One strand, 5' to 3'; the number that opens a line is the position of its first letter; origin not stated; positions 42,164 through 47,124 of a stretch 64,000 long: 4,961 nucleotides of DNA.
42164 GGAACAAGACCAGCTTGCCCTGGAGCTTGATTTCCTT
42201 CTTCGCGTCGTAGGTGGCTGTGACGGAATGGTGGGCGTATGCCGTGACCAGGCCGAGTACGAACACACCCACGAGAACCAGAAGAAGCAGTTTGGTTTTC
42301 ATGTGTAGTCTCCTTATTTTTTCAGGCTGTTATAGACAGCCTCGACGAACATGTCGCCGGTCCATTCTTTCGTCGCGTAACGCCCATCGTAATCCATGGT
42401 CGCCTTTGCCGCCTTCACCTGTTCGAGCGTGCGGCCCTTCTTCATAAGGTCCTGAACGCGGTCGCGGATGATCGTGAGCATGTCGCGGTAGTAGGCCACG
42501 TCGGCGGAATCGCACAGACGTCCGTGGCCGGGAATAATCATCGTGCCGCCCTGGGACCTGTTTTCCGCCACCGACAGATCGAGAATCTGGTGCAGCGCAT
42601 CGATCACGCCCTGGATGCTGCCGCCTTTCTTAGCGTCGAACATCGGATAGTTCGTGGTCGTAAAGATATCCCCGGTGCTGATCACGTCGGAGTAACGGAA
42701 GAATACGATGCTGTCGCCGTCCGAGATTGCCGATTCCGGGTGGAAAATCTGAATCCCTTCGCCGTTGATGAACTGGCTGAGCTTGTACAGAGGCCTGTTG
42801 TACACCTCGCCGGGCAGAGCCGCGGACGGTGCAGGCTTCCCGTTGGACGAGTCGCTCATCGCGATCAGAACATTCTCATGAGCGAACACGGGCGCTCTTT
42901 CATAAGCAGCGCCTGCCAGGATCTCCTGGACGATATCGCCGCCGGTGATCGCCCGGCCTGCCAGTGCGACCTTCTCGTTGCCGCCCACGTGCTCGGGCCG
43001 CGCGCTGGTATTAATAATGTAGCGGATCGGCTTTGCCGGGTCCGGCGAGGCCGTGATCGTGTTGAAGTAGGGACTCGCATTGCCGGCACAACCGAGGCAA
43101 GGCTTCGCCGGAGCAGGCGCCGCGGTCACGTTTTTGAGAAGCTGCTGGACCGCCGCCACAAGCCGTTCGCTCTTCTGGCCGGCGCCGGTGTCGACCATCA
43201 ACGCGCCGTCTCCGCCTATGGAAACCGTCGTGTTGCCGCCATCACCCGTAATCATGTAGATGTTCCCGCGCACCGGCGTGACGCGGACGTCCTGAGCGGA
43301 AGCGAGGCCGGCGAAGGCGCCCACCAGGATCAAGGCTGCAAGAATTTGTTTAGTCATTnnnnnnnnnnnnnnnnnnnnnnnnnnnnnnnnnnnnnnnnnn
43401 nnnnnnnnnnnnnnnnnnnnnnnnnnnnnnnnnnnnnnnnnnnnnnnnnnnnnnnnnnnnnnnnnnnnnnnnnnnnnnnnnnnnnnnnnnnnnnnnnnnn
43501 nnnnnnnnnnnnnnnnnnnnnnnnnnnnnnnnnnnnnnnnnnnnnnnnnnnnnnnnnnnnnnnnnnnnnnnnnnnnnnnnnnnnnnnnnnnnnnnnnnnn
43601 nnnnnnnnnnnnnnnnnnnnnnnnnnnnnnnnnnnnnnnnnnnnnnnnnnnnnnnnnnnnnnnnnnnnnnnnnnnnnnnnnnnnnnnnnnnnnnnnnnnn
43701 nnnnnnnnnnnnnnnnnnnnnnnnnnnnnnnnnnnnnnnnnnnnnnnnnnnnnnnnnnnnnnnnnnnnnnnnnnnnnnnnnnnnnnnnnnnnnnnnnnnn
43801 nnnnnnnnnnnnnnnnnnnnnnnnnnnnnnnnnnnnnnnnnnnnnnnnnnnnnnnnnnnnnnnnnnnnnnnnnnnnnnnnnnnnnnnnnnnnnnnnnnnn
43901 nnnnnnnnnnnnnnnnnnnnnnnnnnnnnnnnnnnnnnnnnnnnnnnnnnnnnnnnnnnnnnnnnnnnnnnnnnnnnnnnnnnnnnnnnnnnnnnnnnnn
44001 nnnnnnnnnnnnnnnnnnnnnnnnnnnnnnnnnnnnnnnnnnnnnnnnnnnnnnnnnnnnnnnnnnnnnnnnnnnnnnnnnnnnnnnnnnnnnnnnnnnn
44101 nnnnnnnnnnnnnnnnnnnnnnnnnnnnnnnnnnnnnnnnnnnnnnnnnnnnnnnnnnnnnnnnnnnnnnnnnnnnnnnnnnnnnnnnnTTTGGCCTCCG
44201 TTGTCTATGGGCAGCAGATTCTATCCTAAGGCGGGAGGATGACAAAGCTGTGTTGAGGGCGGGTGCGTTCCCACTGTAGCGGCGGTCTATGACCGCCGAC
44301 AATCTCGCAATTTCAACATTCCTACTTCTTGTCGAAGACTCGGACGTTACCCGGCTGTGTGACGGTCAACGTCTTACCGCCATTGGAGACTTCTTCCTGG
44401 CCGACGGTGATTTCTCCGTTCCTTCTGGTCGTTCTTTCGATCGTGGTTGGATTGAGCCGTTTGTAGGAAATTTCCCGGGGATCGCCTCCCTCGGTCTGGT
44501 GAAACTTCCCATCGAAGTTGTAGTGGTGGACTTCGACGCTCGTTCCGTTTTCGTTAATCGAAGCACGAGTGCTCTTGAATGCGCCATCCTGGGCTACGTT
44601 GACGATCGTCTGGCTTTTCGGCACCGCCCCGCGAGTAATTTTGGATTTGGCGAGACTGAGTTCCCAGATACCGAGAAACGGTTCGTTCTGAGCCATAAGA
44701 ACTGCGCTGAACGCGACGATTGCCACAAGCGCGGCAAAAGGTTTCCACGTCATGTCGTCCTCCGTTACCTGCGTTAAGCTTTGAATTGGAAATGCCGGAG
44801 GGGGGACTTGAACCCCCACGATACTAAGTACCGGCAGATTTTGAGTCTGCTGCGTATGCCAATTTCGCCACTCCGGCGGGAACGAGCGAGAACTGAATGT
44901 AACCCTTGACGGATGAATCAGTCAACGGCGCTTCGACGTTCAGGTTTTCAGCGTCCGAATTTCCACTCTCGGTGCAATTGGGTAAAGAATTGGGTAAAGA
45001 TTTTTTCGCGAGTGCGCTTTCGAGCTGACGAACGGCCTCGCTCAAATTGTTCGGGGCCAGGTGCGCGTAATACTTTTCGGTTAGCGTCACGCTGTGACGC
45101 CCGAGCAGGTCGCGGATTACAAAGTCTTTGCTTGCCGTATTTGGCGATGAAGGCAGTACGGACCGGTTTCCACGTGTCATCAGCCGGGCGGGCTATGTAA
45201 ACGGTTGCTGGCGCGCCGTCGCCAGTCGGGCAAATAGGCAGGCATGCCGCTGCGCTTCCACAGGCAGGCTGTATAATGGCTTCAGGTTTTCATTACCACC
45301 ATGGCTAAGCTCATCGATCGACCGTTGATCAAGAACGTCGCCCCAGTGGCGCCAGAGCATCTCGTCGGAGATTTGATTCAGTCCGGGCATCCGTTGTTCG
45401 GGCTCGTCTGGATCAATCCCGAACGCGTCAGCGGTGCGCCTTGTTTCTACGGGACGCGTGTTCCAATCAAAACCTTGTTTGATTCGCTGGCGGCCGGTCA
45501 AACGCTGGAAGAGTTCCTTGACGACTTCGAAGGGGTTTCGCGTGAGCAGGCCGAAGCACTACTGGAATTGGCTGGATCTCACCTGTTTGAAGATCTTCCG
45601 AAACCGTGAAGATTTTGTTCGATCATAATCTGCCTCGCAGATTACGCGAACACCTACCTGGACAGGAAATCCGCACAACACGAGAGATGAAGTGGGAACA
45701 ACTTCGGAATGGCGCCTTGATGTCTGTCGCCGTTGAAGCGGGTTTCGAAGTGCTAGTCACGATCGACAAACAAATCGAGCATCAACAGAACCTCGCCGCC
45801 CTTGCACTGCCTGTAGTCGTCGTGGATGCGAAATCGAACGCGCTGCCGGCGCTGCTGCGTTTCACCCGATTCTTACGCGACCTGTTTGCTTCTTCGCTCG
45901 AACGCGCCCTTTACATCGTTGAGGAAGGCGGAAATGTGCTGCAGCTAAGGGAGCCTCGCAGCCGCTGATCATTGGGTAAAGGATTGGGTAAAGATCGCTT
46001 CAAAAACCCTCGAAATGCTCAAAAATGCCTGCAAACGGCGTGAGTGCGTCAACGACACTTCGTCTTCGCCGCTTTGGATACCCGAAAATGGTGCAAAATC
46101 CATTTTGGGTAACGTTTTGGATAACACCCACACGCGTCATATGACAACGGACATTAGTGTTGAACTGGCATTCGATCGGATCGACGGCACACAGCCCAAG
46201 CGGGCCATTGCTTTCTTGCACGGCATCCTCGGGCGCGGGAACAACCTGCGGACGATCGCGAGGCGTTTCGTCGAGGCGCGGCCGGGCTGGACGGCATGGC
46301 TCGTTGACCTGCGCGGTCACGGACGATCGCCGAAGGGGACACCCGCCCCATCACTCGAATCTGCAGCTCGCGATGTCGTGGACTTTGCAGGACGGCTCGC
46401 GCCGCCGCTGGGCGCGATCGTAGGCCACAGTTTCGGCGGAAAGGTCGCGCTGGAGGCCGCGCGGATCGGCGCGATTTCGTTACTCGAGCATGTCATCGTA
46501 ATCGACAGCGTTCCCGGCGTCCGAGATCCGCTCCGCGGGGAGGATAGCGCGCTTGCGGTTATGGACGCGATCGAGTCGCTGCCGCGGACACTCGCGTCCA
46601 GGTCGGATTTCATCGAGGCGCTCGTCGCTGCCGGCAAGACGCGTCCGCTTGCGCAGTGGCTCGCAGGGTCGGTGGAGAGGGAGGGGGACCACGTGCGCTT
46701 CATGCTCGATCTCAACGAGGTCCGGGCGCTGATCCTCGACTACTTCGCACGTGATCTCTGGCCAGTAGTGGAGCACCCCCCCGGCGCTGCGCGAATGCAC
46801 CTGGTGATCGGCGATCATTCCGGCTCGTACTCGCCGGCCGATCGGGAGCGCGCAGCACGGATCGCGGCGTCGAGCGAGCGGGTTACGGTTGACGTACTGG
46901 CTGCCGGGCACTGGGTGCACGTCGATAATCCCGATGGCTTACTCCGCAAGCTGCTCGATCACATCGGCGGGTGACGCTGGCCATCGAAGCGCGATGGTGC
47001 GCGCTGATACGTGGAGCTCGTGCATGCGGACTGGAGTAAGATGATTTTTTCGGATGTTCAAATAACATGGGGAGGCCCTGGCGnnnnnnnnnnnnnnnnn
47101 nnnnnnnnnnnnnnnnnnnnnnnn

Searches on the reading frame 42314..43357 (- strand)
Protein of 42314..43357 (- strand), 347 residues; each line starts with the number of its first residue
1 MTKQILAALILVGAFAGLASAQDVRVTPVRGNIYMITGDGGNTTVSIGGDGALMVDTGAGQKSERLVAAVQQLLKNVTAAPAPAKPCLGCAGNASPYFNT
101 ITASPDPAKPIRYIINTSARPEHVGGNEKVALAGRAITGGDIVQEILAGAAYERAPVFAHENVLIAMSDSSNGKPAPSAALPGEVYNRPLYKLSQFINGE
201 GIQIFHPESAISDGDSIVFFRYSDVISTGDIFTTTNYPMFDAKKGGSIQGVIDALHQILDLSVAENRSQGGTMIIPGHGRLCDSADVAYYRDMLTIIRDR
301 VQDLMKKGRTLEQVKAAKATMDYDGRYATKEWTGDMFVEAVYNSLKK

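Call 98: search_protein_families(library=pfam, proteins=[window:42314-43357:-], max_evalue=0.00001)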
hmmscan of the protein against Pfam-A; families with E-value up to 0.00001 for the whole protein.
window:42314-43357:- (347 aa): 1 family
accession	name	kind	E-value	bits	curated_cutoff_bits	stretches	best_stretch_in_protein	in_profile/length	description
PF00753.33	Lactamase_B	-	2.2e-08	34.7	22.7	1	37-278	2-196/196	Metallo-beta-lactamase superfamily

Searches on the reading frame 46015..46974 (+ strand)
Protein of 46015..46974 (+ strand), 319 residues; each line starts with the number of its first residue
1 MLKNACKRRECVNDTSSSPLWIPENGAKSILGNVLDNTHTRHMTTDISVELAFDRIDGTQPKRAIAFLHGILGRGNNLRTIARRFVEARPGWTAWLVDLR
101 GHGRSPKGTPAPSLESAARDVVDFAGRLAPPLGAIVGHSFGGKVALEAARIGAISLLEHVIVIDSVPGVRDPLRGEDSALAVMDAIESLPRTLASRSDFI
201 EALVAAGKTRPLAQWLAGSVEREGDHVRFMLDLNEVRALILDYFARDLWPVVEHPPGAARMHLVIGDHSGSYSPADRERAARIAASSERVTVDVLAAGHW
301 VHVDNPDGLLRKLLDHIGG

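Call 98: search_protein_families(library=pfam, proteins=[window:46015-46974:+], max_evalue=0.00001)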
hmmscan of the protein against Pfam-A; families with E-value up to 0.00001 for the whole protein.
window:46015-46974:+ (319 aa): 3 families
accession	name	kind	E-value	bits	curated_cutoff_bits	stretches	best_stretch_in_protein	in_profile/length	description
PF12697.13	Abhydrolase_6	-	9.5e-18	66.1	26.3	1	87-309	23-214/217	Alpha/beta hydrolase family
PF00561.26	Abhydrolase_1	-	6.8e-11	42.7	25.8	1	65-151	3-89/245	alpha/beta hydrolase fold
PF12146.15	Hydrolase_4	-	2.7e-09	37.1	27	1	60-149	2-94/239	Serine aminopeptidase, S33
